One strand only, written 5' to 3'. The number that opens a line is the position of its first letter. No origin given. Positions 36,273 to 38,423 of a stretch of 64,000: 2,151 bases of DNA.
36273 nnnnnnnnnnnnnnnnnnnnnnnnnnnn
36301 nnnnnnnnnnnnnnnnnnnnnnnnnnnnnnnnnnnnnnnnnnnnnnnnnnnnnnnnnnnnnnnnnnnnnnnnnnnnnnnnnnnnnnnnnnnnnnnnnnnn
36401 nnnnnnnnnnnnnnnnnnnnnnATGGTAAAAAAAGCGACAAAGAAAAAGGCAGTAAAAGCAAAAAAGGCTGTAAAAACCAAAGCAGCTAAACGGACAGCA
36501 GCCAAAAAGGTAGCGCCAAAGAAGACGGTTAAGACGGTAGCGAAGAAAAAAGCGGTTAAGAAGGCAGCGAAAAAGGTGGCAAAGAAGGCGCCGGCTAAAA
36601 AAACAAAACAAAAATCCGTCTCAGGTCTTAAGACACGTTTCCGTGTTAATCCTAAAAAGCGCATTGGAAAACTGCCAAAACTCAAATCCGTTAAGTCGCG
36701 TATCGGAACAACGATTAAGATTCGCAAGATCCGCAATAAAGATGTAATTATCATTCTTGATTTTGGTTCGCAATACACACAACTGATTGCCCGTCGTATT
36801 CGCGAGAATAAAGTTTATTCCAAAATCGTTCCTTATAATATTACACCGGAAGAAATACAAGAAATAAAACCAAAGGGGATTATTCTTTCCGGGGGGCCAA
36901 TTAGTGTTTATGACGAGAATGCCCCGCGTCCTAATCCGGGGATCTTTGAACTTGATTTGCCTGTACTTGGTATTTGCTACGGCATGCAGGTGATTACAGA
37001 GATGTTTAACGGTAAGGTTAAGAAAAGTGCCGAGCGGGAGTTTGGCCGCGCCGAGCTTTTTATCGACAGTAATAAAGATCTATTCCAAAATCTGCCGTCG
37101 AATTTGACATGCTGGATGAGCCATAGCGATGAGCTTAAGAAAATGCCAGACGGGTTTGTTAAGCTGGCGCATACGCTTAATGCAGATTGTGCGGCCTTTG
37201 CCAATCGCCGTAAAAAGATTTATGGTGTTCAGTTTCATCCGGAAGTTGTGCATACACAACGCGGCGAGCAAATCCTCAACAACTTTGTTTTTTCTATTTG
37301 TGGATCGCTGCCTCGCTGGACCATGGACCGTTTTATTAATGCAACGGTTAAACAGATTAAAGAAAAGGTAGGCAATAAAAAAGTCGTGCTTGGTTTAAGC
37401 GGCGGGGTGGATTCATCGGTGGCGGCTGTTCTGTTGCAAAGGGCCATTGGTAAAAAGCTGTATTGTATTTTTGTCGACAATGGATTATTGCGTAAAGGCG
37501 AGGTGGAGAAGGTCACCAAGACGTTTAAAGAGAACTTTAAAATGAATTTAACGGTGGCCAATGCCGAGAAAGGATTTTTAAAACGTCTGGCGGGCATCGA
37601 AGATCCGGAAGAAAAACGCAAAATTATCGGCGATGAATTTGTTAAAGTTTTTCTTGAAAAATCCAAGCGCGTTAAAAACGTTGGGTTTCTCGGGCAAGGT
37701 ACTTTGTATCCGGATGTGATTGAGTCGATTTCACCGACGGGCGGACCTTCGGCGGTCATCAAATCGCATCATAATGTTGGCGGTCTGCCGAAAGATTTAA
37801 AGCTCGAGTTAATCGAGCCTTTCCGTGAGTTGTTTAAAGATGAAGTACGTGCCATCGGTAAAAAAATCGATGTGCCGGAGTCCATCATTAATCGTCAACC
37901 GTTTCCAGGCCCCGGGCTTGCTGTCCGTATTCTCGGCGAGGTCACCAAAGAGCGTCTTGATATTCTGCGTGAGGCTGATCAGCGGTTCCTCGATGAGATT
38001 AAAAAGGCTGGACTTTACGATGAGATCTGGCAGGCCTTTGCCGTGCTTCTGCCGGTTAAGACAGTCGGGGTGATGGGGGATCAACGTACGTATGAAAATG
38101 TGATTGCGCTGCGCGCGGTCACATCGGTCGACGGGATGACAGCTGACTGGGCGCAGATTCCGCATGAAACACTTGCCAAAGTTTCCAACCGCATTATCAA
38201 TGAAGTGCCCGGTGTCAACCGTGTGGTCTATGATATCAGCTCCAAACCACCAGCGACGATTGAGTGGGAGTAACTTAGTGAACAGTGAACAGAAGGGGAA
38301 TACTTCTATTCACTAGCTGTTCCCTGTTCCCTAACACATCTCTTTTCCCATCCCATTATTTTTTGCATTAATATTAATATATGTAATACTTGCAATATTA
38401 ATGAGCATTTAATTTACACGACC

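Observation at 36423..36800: Histone-H1-like Lys/Ala-rich domain translationally fused to the N-terminus of GMP synthase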

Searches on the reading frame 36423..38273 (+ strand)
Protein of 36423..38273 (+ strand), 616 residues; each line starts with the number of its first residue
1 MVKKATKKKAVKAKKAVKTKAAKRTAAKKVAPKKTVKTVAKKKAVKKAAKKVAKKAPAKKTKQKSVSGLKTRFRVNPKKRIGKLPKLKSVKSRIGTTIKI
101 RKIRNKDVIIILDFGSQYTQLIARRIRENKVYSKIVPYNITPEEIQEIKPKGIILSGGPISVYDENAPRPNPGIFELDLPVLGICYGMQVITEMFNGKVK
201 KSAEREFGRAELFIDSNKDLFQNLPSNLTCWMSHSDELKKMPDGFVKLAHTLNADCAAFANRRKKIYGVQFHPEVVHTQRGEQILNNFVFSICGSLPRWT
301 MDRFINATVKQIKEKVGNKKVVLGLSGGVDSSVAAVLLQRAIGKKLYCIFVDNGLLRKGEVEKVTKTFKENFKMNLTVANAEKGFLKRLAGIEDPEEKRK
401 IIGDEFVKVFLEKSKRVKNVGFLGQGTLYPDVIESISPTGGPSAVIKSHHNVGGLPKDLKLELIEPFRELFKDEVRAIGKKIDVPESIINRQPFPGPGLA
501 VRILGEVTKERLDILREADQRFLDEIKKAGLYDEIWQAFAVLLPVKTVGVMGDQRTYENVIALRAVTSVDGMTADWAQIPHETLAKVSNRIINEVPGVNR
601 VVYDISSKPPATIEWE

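Call 5: find_homologous_proteins(query=window:36423-38273:+, max_evalue=1e-10)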
Query window:36423-38273:+ (616 aa): 8000 proteins with E <= 1e-10 among 8000 candidates; the best 120 are listed.
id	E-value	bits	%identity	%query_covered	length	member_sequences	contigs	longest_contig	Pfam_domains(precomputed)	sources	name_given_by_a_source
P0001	0.0e+0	1356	100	100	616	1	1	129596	PF00958.28,PF00117.35,PF02540.24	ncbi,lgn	-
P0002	0.0e+0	1152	88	90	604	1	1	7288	PF00958.28,PF07722.20,PF00117.35,PF02540.24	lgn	-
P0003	0.0e+0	1114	84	90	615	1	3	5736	PF00958.28,PF07722.20,PF00117.35,PF02540.24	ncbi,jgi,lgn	ncbi:MAG: GMP synthase (glutamine-hydrolyzing) [Lysobacterales bacterium]|jgi:GMP synthase (glutamin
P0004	0.0e+0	1099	86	89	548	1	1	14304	PF00958.28,PF07722.20,PF03054.23,PF00117.35,PF02540.24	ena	-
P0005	0.0e+0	1044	80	89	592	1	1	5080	PF00958.28,PF07722.20,PF00117.35,PF02540.24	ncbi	-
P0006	0.0e+0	1035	80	87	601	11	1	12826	PF00958.28,PF07722.20,PF00117.35,PF02540.24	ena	-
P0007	0.0e+0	1034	74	98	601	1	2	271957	PF00958.28,PF07722.20,PF00117.35,PF02540.24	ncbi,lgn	-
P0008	0.0e+0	1033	76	95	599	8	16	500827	PF00958.28,PF07722.20,PF00117.35,PF02540.24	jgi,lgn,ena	-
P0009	0.0e+0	1029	80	89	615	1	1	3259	PF00958.28,PF07722.20,PF00117.35,PF02540.24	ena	-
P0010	0.0e+0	1029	80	90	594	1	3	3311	PF00958.28,PF07722.20,PF03054.23,PF00117.35,PF02540.24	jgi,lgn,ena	jgi:GMP synthase (glutamine-hydrolysing)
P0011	0.0e+0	1028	77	91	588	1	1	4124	PF00958.28,PF07722.20,PF03054.23,PF00117.35,PF02540.24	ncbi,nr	ncbi:MAG: glutamine-hydrolyzing GMP synthase [Candidatus Omnitrophica bacterium]|nr:glutamine-hydrol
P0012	0.0e+0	1028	79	89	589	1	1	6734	PF00958.28,PF07722.20,PF00117.35,PF02540.24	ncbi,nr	ncbi:MAG: glutamine-hydrolyzing GMP synthase [Candidatus Omnitrophica bacterium]|nr:glutamine-hydrol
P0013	0.0e+0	1028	78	91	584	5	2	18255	PF00958.28,PF07722.20,PF03054.23,PF00117.35,PF02540.24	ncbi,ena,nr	ncbi:MAG: glutamine-hydrolyzing GMP synthase [Candidatus Omnitrophica bacterium]|nr:glutamine-hydrol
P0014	0.0e+0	1027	79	88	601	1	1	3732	PF00958.28,PF07722.20,PF00117.35,PF02540.24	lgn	-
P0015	0.0e+0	1026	78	91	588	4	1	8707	PF00958.28,PF07722.20,PF00117.35,PF02540.24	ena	-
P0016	0.0e+0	1023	79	89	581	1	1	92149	PF00958.28,PF07722.20,PF00117.35,PF02540.24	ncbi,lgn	-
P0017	0.0e+0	1023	79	89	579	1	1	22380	PF00958.28,PF07722.20,PF00117.35,PF02540.24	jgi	-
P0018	0.0e+0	1022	78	89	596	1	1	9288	PF00958.28,PF07722.20,PF00117.35,PF02540.24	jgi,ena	-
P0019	0.0e+0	1018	79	89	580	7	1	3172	PF00958.28,PF07722.20,PF00117.35,PF02540.24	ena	-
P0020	0.0e+0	1017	77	90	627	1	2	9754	PF00958.28,PF07722.20,PF00117.35,PF02540.24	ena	-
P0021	0.0e+0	1014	78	90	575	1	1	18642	PF00958.28,PF07722.20,PF03054.23,PF00117.35,PF02540.24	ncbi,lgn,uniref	ncbi:GMP synthase [glutamine-hydrolyzing], amidotransferase subunit / GMP synthase [glutamine-hydrol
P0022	0.0e+0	1013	79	90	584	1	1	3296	PF00958.28,PF07722.20,PF00117.35,PF02540.24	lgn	-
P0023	0.0e+0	1012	76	91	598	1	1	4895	PF00958.28,PF07722.20,PF00117.35,PF02540.24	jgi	-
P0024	0.0e+0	1012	80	89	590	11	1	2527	PF00958.28,PF07722.20,PF00117.35,PF02540.24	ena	-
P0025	0.0e+0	1012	74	95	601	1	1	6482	PF00958.28,PF07722.20,PF03054.23,PF00117.35,PF02540.24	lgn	-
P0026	0.0e+0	1012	78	89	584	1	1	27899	PF00958.28,PF07722.20,PF00117.35,PF02540.24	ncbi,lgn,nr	ncbi:MAG: glutamine-hydrolyzing GMP synthase [Candidatus Omnitrophica bacterium]|nr:glutamine-hydrol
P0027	2.5e-298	1009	75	95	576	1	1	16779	PF00958.28,PF07722.20,PF00117.35,PF02540.24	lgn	-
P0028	3.5e-298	1008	78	91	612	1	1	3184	PF00958.28,PF07722.20,PF00117.35,PF02540.24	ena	-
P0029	4.7e-298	1008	78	91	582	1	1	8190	PF00958.28,PF07722.20,PF00117.35,PF02540.24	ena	-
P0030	6.2e-298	1007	76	91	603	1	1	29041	PF00958.28,PF07722.20,PF03054.23,PF00117.35,PF02540.24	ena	-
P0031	1.8e-296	1003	76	89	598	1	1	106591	PF00958.28,PF07722.20,PF00117.35,PF02540.24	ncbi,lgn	-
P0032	2.0e-296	1002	71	99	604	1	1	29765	PF00958.28,PF07722.20,PF00117.35,PF02540.24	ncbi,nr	ncbi:MAG: glutamine-hydrolyzing GMP synthase [Candidatus Zapsychrus exili]|nr:glutamine-hydrolyzing 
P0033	2.2e-296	1002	78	89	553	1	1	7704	PF00958.28,PF07722.20,PF03054.23,PF00117.35,PF02540.24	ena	-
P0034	6.6e-296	1001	77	90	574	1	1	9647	PF00958.28,PF07722.20,PF03054.23,PF00117.35,PF02540.24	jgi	-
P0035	9.1e-296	1000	77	89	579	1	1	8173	PF00958.28,PF07722.20,PF03054.23,PF00117.35,PF02540.24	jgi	jgi:GMP synthase (glutamine-hydrolysing)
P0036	9.5e-296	1000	78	89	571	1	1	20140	PF00958.28,PF07722.20,PF00117.35,PF02540.24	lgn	-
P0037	2.0e-294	996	76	90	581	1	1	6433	PF00958.28,PF07722.20,PF00117.35,PF02540.24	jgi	-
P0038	3.6e-294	995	77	89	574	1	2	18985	PF00958.28,PF07722.20,PF03054.23,PF00117.35,PF02540.24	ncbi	-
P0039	2.0e-293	993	74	93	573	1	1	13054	PF00958.28,PF07722.20,PF00117.35,PF02540.24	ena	-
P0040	2.0e-293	993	77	89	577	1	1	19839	PF00958.28,PF07722.20,PF00117.35,PF02540.24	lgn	-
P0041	2.2e-293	992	75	94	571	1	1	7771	PF00958.28,PF07722.20,PF03054.23,PF00117.35,PF02540.24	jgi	jgi:GMP synthase (glutamine-hydrolysing)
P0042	3.1e-293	992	76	91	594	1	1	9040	PF00958.28,PF07722.20,PF00117.35,PF02540.24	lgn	-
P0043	3.6e-293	992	76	89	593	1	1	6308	PF00958.28,PF07722.20,PF00117.35,PF02540.24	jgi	-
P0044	3.0e-292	989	74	96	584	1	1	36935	PF00958.28,PF07722.20,PF00117.35,PF02540.24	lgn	-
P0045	1.0e-291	987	72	96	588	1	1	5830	PF00958.28,PF07722.20,PF00117.35,PF02540.24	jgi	jgi:GMP synthase (glutamine-hydrolysing)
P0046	1.6e-291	986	75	90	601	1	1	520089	PF00958.28,PF07722.20,PF00117.35,PF02540.24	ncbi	-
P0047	4.6e-291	985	77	89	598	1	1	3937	PF00958.28,PF07722.20,PF03054.23,PF00117.35,PF02540.24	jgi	-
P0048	1.3e-290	983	76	89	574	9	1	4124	PF00958.28,PF07722.20,PF03054.23,PF00117.35,PF02540.24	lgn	-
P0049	1.5e-290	983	71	100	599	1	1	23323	PF00958.28,PF07722.20,PF00117.35,PF02540.24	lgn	-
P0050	8.4e-290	981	76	89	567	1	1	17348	PF00958.28,PF00117.35,PF02540.24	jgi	jgi:GMP synthase (glutamine-hydrolysing)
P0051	1.5e-289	980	75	91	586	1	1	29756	PF00958.28,PF07722.20,PF00117.35,PF02540.24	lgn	-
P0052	4.9e-289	978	74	90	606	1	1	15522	PF00958.28,PF07722.20,PF00117.35,PF02540.24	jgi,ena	-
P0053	4.9e-288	975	76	89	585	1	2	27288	PF00958.28,PF07722.20,PF00117.35,PF02540.24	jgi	-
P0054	4.9e-288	975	76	89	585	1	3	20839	PF00958.28,PF07722.20,PF00117.35,PF02540.24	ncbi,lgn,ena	-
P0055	6.8e-288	974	76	89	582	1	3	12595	PF00958.28,PF07722.20,PF00117.35,PF02540.24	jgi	-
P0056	8.1e-288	974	75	91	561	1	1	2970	PF00958.28,PF07722.20,PF00117.35,PF02540.24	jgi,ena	-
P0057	9.6e-288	974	77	89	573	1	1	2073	PF00958.28,PF07722.20,PF00117.35,PF02540.24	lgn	-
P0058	1.0e-287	974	74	92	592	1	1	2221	PF00958.28,PF07722.20,PF03054.23,PF00117.35,PF02540.24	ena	-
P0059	1.5e-287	973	73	89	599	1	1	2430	PF00958.28,PF07722.20,PF00117.35,PF02540.24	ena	-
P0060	1.1e-286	970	73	94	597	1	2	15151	PF00958.28,PF07722.20,PF00117.35,PF02540.24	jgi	-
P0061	1.7e-286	970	75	89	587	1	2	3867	PF00958.28,PF07722.20,PF00117.35,PF02540.24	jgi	-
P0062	3.9e-286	968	73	89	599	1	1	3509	PF00958.28,PF07722.20,PF00117.35,PF02540.24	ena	-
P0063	2.0e-285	966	77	86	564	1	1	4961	PF00958.28,PF07722.20,PF00117.35,PF02540.24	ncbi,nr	ncbi:MAG: glutamine-hydrolyzing GMP synthase, partial [Candidatus Omnitrophica bacterium]|nr:glutami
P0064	1.6e-284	963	73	92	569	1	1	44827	PF00958.28,PF07722.20,PF03054.23,PF00117.35,PF02540.24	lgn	-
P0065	5.5e-284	961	73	91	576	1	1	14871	PF00958.28,PF07722.20,PF00117.35,PF02540.24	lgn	-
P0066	9.1e-284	961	74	88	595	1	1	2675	PF00958.28,PF07722.20,PF00117.35,PF02540.24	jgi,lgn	-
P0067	9.6e-284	961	75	89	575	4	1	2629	PF00958.28,PF07722.20,PF00117.35,PF02540.24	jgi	-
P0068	1.8e-283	960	73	91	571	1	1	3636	PF00958.28,PF07722.20,PF00117.35,PF02540.24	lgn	-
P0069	2.4e-283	959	71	95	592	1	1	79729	PF00958.28,PF07722.20,PF00117.35,PF02540.24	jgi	jgi:GMP synthase (glutamine-hydrolysing)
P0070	2.9e-283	959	76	88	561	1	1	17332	PF00958.28,PF07722.20,PF00117.35,PF02540.24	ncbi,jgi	-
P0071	1.2e-282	957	79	85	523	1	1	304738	PF00958.28,PF07722.20,PF00117.35,PF02540.24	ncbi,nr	ncbi:MAG: glutamine-hydrolyzing GMP synthase [Candidatus Omnitrophica bacterium]|nr:glutamine-hydrol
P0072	3.8e-282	955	73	92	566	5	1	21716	PF00958.28,PF07722.20,PF00117.35,PF02540.24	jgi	jgi:GMP synthase (glutamine-hydrolysing)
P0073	9.8e-282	954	75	87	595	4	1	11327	PF00958.28,PF07722.20,PF00117.35,PF02540.24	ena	-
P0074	3.9e-281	952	77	87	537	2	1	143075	PF00958.28,PF07722.20,PF00117.35,PF02540.24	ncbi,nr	ncbi:MAG: glutamine-hydrolyzing GMP synthase [Candidatus Omnitrophica bacterium]|nr:glutamine-hydrol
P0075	1.7e-280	950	73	89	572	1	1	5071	PF00958.28,PF07722.20,PF00117.35,PF02540.24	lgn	-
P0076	3.0e-280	949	73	91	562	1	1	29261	PF00958.28,PF07722.20,PF03054.23,PF00117.35,PF02540.24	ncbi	-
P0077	3.7e-280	949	71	91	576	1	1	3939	PF00958.28,PF07722.20,PF03054.23,PF00117.35,PF02540.24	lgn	-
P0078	8.5e-280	948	74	89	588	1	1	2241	PF00958.28,PF07722.20,PF00117.35,PF02540.24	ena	-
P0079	1.0e-279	947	74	85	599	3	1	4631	PF00958.28,PF07722.20,PF00117.35,PF02540.24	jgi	-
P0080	1.0e-279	947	74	88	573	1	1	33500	PF00958.28,PF07722.20,PF00117.35,PF02540.24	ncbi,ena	-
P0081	1.3e-279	947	76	84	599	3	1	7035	PF00958.28,PF07722.20,PF03054.23,PF00117.35,PF02540.24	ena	-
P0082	2.0e-279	946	76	87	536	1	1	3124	PF00958.28,PF07722.20,PF00117.35,PF02540.24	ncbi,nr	ncbi:MAG: glutamine-hydrolyzing GMP synthase [Candidatus Omnitrophica bacterium]|nr:glutamine-hydrol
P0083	5.7e-279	945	75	86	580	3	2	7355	PF00958.28,PF07722.20,PF00117.35,PF02540.24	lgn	-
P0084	2.0e-278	943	76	86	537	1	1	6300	PF00958.28,PF07722.20,PF00117.35,PF02540.24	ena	-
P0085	2.6e-278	943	74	87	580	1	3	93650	PF00958.28,PF07722.20,PF00117.35,PF02540.24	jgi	-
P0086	1.0e-277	941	70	98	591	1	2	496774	PF00958.28,PF07722.20,PF00117.35,PF02540.24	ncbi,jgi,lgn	jgi:GMP synthase (glutamine-hydrolysing)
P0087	1.5e-277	940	75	85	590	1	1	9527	PF00958.28,PF07722.20,PF00117.35,PF02540.24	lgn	-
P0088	2.4e-277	939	73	89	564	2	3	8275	PF00958.28,PF07722.20,PF03054.23,PF00117.35,PF02540.24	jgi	jgi:GMP synthase (glutamine-hydrolysing)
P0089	4.9e-277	938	71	92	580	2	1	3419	PF00958.28,PF03054.23,PF00117.35,PF02540.24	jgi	jgi:GMP synthase (glutamine-hydrolysing)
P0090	1.1e-276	937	75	87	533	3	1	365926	PF00958.28,PF07722.20,PF03054.23,PF00117.35,PF02540.24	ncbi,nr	ncbi:MAG TPA: GMP synthase (glutamine-hydrolyzing) [Candidatus Omnitrophica bacterium]|nr:GMP syntha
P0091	1.5e-276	937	71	94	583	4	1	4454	PF00958.28,PF07722.20,PF00117.35,PF00764.26,PF02540.24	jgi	-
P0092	1.7e-276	937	72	89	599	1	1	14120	PF00958.28,PF07722.20,PF03054.23,PF00117.35,PF00764.26,PF02540.24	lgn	-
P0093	3.1e-276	936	72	91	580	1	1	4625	PF00958.28,PF07722.20,PF00117.35,PF02540.24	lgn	-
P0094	4.3e-276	935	69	94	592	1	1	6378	PF00958.28,PF07722.20,PF00117.35,PF02540.24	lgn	-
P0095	4.9e-276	935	72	89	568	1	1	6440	PF00958.28,PF07722.20,PF03054.23,PF00117.35,PF00764.26,PF02540.24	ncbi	-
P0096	8.3e-276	934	72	91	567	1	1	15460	PF00958.28,PF07722.20,PF00117.35,PF02540.24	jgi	jgi:GMP synthase (glutamine-hydrolysing)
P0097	1.1e-275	934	75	86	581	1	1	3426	PF00958.28,PF07722.20,PF03054.23,PF00117.35,PF02540.24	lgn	-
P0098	2.4e-275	933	72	89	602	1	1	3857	PF00958.28,PF07722.20,PF00117.35,PF02540.24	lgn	-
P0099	3.1e-275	932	72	89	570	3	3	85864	PF00958.28,PF07722.20,PF03054.23,PF00117.35,PF02540.24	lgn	-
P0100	4.7e-275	932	73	89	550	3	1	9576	PF00958.28,PF07722.20,PF00117.35,PF02540.24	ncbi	-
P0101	9.2e-275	931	73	86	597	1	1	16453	PF00958.28,PF07722.20,PF00117.35,PF02540.24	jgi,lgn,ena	-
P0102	1.2e-274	931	76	85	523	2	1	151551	PF00958.28,PF07722.20,PF03054.23,PF00117.35,PF02540.24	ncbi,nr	ncbi:MAG TPA: glutamine-hydrolyzing GMP synthase [Candidatus Omnitrophota bacterium]|nr:glutamine-hy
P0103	1.6e-274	930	73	89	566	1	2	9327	PF00958.28,PF07722.20,PF03054.23,PF00117.35,PF00764.26,PF02540.24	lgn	-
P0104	4.3e-274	929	71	89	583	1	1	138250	PF00958.28,PF07722.20,PF00117.35,PF02540.24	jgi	jgi:GMP synthase (glutamine-hydrolysing)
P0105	5.6e-274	928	73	88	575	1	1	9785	PF00958.28,PF07722.20,PF00117.35,PF02540.24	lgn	-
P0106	6.1e-274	928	73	89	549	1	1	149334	PF00958.28,PF07722.20,PF00117.35,PF02540.24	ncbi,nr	ncbi:MAG: glutamine-hydrolyzing GMP synthase [Candidatus Omnitrophica bacterium]|nr:glutamine-hydrol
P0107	9.3e-274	928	75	87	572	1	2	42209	PF00958.28,PF07722.20,PF00117.35,PF02540.24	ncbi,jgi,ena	-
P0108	2.0e-273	927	73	89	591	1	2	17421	PF00958.28,PF07722.20,PF00117.35,PF02540.24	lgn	-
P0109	2.1e-273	926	70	93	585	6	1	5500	PF00958.28,PF07722.20,PF03054.23,PF00117.35,PF02540.24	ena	-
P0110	2.4e-273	926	76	84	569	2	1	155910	PF00958.28,PF07722.20,PF00117.35,PF02540.24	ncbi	-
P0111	3.2e-273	926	67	99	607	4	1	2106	PF00958.28,PF07722.20,PF03054.23,PF00117.35,PF02540.24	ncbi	-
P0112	6.5e-273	925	71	93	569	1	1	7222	PF00958.28,PF07722.20,PF03054.23,PF00117.35,PF02540.24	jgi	-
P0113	9.2e-273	924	69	97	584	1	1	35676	PF00958.28,PF07722.20,PF00117.35,PF02540.24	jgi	jgi:GMP synthase (glutamine-hydrolysing)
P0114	1.7e-272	923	70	94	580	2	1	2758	PF00958.28,PF07722.20,PF00117.35,PF02540.24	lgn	-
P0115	3.1e-272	923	71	91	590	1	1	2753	PF00958.28,PF07722.20,PF03054.23,PF00117.35,PF02540.24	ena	-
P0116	3.8e-272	922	73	88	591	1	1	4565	PF00958.28,PF07722.20,PF03054.23,PF00117.35,PF02540.24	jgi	-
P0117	4.1e-272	922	71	90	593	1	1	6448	PF00958.28,PF07722.20,PF00117.35,PF02540.24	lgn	-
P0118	4.3e-272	922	76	85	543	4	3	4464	PF00958.28,PF07722.20,PF03054.23,PF00117.35,PF02540.24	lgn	-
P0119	8.3e-272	921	74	85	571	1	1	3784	PF00958.28,PF07722.20,PF00117.35,PF02540.24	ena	-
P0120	1.2e-271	921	67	99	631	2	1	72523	PF00958.28,PF07722.20,PF03054.23,PF00117.35,PF02540.24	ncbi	ncbi:MAG: glutamine-hydrolyzing GMP synthase [Candidatus Omnitrophota bacterium]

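Call 6: search_protein_families(library=pfam, proteins=[window:36423-38270:+], max_evalue=0.1)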
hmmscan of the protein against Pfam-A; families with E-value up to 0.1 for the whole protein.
window:36423-38270:+ (616 aa): 9 families
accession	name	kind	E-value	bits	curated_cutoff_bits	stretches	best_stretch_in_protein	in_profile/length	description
PF00958.27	GMP_synt_C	-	6.6e-48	161.2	27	1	524-615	1-92/92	GMP synthase C terminal domain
PF00117.34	GATase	-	7.7e-48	163.1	22.8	1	111-290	2-188/190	Glutamine amidotransferase class-I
PF02540.23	NAD_synthase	-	6.7e-13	48.8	21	2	307-380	7-80/242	NAD synthase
PF07722.19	Peptidase_C26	-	3.7e-05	24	20.5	1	176-274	103-219/219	Peptidase C26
PF03054.22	tRNA_Me_trans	-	9.6e-05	22.6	20.6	1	319-370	1-51/202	tRNA methyl transferase HUP domain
PF00764.25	Arginosuc_synth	-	0.0013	19.2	27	1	320-387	1-67/162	Arginosuccinate synthase N-terminal HUP domain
PF02568.20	ThiI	-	0.0068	16.5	20.5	1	319-372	4-56/197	Thiamine biosynthesis protein (ThiI)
PF06508.19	QueC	-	0.056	13.4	22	1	320-370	1-50/210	Queuosine biosynthesis protein QueC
PF13340.11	DUF4096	-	0.089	13.5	34.3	0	531-582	1-52/76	Putative transposase of IS4/5 family (DUF4096)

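Call 11: find_related_loci(query=window:36423-38270:+, collection=genome_contigs, flank=3000)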
Query window:36423-38270:+ (616 aa) in genome_contigs; peptide patterns used: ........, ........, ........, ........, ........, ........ (x = any residue, [..] = any of these).
600 stretches matched a pattern (row limit reached: there are more); 593 encode a relative of the query (tblastn E <= 1e-3); the best 80 are kept; 80 distinct loci.
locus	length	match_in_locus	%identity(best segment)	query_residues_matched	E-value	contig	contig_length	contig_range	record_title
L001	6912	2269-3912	76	69-616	0e+0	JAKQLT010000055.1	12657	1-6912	MAG: Candidatus Omnitrophota bacterium isolate USDV_maxbin.202 k141_396538, whole genome shotgun sequence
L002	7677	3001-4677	74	58-616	0e+0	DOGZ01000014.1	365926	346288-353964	MAG TPA_asm: Candidatus Omnitrophota bacterium isolate UBA10174 contig_7454, whole genome shotgun sequence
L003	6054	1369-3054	68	66-616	0e+0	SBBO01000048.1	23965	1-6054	MAG: Planctomycetales bacterium isolate Bin_37_8 Hy_contig11206, whole genome shotgun sequence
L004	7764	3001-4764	74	12-616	0e+0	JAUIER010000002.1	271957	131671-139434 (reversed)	MAG: bacterium isolate 8_bin.41 NODE_91_length_271957_cov_1.419071, whole genome shotgun sequence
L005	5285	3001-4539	62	103-616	0e+0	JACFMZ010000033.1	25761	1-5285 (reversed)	MAG: Bacteroidetes bacterium isolate BROCD011 NODE_1503_length_25761_cov_5.606006, whole genome shotgun sequence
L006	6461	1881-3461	61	87-616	0e+0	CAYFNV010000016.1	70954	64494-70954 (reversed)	MAG TPA_asm: uncultured Nitrospina sp. isolate ERP019367_co1_61 genome assembly, contig: NODE_472_length_70954_cov_26.25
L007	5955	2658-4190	63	107-616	0e+0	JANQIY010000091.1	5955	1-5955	MAG: Candidatus Gastranaerophilales bacterium isolate PL24a_bin.9 k99_2398151, whole genome shotgun sequence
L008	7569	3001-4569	59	97-616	0e+0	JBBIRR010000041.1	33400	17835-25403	MAG: Ignavibacteriales bacterium isolate ETS170220_bin_354 NODE_1017_length_33400_cov_5.90073, whole genome shotgun sequ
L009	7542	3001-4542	61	104-616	0e+0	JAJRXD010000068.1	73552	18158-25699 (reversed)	MAG: Deltaproteobacteria bacterium isolate Dive96_bin3.122 k141_1767618, whole genome shotgun sequence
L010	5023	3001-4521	61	109-616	0e+0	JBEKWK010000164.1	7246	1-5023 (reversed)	MAG: FCB group bacterium isolate SPRUCE 626 SPRUCE_626_164, whole genome shotgun sequence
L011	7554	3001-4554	59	96-616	0e+0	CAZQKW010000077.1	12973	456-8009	MAG TPA_asm: uncultured Thermodesulfobacteriota bacterium isolate binchicken_co107_87 genome assembly, contig: NODE_1117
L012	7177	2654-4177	59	109-616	0e+0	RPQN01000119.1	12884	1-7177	MAG: Ignavibacteriae bacterium isolate metabat2.334 metabat2.334_Contig_544985, whole genome shotgun sequence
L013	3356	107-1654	61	100-616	0e+0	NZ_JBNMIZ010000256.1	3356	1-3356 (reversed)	MAG: Brachyspira sp. isolate CM_BacBra2172.83 k141_424452_length_3356_cov_21.0000, whole genome shotgun sequence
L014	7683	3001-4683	57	70-616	0e+0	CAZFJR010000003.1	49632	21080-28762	MAG TPA_asm: uncultured Salinivenus sp. isolate SRP090399_co3_3 genome assembly, contig: NODE_117_length_49632_cov_14.84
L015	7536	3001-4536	62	105-616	0e+0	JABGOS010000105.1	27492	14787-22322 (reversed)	MAG: Deltaproteobacteria bacterium isolate co234_bin13 NODE_3399_length_27492_cov_5.084448, whole genome shotgun sequenc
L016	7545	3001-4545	61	102-616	0e+0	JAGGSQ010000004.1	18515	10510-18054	MAG: Candidatus Omnitrophota bacterium isolate AUK026 PB_MANV_026_c_000000000049, whole genome shotgun sequence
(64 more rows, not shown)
